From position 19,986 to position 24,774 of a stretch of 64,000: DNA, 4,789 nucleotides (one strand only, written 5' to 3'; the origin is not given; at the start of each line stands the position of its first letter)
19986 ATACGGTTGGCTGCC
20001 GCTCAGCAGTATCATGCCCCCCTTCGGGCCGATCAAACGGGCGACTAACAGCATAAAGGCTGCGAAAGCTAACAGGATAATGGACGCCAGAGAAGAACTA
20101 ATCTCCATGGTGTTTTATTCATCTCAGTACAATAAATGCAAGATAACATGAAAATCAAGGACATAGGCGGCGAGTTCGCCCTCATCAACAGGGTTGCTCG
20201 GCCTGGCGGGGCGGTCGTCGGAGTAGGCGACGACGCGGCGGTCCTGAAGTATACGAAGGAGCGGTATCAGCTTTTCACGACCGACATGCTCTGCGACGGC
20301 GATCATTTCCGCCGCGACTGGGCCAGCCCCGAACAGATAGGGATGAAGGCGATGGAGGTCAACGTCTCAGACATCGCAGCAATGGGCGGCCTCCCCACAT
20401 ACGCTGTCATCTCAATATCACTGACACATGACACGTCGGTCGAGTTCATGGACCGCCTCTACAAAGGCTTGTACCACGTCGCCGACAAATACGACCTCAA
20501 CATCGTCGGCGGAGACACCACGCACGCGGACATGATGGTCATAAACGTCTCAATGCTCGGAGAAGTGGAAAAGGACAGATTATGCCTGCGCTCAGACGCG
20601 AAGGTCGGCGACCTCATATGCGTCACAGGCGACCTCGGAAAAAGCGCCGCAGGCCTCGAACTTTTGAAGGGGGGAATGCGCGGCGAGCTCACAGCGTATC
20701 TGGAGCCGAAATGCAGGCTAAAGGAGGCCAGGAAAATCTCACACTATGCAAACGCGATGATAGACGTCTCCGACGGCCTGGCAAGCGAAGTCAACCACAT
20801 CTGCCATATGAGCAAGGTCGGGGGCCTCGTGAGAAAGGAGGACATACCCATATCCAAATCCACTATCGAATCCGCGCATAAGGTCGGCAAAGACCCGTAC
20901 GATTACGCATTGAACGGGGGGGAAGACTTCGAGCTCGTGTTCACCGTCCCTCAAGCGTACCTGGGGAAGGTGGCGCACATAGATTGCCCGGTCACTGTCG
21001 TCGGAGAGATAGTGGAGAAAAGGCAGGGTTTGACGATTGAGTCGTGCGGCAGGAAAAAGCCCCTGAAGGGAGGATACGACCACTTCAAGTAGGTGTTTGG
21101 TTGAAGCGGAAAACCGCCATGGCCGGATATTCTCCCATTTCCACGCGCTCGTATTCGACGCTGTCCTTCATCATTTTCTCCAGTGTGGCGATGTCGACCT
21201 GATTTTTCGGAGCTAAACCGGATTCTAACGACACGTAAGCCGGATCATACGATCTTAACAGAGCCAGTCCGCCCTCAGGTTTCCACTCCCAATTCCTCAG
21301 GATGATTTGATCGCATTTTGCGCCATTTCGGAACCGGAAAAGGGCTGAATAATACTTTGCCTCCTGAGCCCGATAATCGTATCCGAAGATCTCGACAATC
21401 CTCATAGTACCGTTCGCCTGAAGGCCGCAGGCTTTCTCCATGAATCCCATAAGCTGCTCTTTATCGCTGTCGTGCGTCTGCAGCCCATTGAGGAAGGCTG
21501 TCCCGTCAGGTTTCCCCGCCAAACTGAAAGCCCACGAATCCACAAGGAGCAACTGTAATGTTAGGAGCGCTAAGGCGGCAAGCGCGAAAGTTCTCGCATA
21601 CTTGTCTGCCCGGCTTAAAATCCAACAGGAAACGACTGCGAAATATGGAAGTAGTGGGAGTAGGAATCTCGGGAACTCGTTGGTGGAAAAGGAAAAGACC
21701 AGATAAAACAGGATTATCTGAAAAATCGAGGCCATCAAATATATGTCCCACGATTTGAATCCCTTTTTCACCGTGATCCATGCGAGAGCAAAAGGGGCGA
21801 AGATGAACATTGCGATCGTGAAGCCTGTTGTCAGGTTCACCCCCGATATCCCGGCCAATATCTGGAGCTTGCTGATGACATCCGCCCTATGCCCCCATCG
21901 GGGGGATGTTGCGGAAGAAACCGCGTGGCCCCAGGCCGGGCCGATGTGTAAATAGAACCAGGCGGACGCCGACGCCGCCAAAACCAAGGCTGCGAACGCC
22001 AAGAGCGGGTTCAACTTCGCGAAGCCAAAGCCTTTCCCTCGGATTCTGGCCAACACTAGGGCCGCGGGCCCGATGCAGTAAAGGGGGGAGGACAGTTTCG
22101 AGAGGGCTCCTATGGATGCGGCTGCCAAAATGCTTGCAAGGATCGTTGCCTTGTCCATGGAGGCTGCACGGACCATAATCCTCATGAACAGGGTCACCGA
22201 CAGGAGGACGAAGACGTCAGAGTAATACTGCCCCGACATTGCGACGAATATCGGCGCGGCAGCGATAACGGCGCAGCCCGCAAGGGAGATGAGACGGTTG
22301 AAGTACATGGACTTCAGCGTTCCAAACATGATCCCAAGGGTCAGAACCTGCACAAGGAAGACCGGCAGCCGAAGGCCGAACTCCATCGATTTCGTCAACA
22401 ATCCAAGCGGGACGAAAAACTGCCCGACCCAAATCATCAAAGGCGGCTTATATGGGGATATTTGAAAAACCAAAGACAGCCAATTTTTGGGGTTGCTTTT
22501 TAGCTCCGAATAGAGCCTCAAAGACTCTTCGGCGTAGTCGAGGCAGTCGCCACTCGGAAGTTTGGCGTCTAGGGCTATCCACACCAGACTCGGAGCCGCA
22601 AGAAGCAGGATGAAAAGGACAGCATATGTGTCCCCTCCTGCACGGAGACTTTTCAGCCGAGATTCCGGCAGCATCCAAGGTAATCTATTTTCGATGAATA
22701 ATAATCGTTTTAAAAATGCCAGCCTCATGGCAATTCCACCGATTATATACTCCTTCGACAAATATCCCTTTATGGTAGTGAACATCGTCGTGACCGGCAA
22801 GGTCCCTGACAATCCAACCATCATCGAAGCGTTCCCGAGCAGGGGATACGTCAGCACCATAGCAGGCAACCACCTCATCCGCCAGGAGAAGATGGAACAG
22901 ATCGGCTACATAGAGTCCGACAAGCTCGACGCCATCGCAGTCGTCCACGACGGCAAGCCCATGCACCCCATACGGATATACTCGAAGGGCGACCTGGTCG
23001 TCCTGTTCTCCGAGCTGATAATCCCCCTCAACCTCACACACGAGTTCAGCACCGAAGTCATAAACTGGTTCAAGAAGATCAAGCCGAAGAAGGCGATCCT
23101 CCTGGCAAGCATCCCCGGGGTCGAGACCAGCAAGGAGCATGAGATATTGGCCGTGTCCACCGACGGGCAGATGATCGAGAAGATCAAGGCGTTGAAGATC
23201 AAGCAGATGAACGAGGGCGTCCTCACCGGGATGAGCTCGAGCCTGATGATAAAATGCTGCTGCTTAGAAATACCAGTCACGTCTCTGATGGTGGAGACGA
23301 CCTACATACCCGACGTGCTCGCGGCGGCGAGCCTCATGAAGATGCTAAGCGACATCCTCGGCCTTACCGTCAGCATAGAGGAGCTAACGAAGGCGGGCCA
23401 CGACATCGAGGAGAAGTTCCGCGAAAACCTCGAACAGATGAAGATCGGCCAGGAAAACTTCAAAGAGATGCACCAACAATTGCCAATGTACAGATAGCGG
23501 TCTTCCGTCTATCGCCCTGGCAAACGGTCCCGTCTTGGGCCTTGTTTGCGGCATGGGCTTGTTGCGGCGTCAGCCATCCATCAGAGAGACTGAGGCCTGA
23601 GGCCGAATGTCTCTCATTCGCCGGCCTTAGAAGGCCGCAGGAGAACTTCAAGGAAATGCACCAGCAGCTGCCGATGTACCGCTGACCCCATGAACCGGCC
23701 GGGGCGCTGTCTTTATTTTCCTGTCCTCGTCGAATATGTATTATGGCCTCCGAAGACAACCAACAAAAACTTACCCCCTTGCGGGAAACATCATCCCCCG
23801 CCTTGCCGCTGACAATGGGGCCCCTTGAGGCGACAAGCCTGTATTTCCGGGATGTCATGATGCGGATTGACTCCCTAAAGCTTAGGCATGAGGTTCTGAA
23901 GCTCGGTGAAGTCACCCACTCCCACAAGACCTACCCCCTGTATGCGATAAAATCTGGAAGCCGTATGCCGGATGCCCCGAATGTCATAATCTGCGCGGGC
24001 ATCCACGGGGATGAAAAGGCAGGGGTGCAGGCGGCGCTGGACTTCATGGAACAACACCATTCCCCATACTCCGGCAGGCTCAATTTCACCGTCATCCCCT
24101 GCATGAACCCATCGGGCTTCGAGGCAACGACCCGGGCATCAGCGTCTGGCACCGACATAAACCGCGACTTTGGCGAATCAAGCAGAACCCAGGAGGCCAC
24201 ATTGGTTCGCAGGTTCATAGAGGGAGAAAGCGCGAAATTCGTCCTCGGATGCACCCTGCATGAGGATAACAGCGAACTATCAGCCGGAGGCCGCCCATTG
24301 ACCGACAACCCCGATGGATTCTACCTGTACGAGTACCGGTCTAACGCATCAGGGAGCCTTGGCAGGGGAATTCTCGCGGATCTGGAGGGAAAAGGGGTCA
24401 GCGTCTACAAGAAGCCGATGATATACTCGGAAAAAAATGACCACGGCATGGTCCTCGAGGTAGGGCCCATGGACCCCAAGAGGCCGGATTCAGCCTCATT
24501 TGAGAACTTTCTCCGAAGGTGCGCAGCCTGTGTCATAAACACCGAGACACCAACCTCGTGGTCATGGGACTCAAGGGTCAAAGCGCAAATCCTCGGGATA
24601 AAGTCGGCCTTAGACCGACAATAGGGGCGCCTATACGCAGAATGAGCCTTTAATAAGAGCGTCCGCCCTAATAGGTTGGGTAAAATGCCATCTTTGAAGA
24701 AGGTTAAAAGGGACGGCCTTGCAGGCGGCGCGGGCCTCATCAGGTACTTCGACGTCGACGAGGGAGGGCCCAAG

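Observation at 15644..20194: Chimeric thiL-5'::guaA-3' mini-ORF joined at a 12-nt microhomology marks a rearrangement scar around a 4.4-kb opposite-strand island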

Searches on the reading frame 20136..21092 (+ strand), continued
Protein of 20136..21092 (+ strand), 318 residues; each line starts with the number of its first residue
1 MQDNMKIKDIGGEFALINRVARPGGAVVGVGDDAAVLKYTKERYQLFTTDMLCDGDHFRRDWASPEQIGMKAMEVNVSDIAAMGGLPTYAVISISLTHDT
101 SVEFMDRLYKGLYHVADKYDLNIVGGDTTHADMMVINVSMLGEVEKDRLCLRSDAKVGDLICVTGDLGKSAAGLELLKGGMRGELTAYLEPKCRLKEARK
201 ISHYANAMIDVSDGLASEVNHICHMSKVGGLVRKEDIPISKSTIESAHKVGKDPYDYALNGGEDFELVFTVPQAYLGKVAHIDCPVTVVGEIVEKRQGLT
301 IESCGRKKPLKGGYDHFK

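Call 67: list_cluster_members(proteins=[P0021, P0001, window:16511-16603:+])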
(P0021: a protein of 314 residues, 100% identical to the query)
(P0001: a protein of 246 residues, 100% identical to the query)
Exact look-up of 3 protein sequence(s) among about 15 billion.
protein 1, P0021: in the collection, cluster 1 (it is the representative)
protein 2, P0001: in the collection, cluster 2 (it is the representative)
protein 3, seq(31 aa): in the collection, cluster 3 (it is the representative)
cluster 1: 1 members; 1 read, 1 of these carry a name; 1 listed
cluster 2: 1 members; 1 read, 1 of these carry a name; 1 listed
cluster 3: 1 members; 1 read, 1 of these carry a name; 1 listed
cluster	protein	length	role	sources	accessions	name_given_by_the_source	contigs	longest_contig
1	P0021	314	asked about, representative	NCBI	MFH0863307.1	MAG: thiamine-phosphate kinase [Candidatus Altiarchaeota archaeon]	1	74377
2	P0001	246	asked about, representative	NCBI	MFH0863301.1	MAG: DUF6498-containing protein [Candidatus Altiarchaeota archaeon]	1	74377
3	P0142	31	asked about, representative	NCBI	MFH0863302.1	MAG: hypothetical protein V1875_09800 [Candidatus Altiarchaeota archaeon]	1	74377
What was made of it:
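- On Conserved small protein gene: The ORF is a singleton among about 15 billion proteins (call 67).
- It is a singleton protein cluster (call 67).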

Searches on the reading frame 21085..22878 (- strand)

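Call 8: search_protein_families(library=pfam, proteins=[window:21085-22878:-], max_evalue=0.01)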
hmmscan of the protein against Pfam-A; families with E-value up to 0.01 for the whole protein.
window:21085-22878:- (597 aa): 1 family
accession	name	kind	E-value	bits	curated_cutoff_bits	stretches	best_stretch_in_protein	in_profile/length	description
PF13231.12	PMT_2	-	2.3e-07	31.6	26.1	1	144-303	2-154/160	Dolichyl-phosphate-mannose-protein mannosyltransferase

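Call 63: search_protein_families(library=ncbifam, proteins=[window:21085-22878:-], max_evalue=0.001)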
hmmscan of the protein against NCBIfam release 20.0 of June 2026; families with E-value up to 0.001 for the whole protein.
window:21085-22878:- (597 aa): 0 families

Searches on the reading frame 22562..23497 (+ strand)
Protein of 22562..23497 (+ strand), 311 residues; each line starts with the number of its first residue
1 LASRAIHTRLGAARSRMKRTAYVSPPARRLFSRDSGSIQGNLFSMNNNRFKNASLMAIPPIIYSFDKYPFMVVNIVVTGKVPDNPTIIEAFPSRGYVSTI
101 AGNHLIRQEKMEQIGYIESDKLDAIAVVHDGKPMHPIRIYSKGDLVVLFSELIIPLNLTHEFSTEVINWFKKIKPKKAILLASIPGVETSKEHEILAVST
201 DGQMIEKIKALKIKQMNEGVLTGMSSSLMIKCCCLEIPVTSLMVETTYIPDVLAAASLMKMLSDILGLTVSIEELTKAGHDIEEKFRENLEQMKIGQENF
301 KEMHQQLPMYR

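Call 45: search_protein_families(library=pfam, proteins=[window:22562-23497:+], max_evalue=0.001)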
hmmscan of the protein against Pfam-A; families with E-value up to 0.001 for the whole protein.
window:22562-23497:+ (311 aa): 1 family
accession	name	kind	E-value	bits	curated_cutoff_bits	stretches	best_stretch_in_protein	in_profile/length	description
PF09754.15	PAC2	-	6.7e-37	127.8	25.8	1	88-288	2-213/215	PAC2 family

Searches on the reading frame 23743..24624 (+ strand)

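Call 45: search_protein_families(library=pfam, proteins=[window:23743-24624:+], max_evalue=0.001)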
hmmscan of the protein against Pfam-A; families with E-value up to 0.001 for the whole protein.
window:23743-24624:+ (293 aa): 2 families
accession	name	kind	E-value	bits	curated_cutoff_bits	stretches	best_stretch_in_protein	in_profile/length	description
PF24827.1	AstE_AspA_cat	-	4.2e-12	46.5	25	1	78-153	2-74/192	Succinylglutamate desuccinylase/Aspartoacylase catalytic domain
PF00246.29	Peptidase_M14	-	1.8e-10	41.4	21.6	1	50-147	14-137/286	Zinc carboxypeptidase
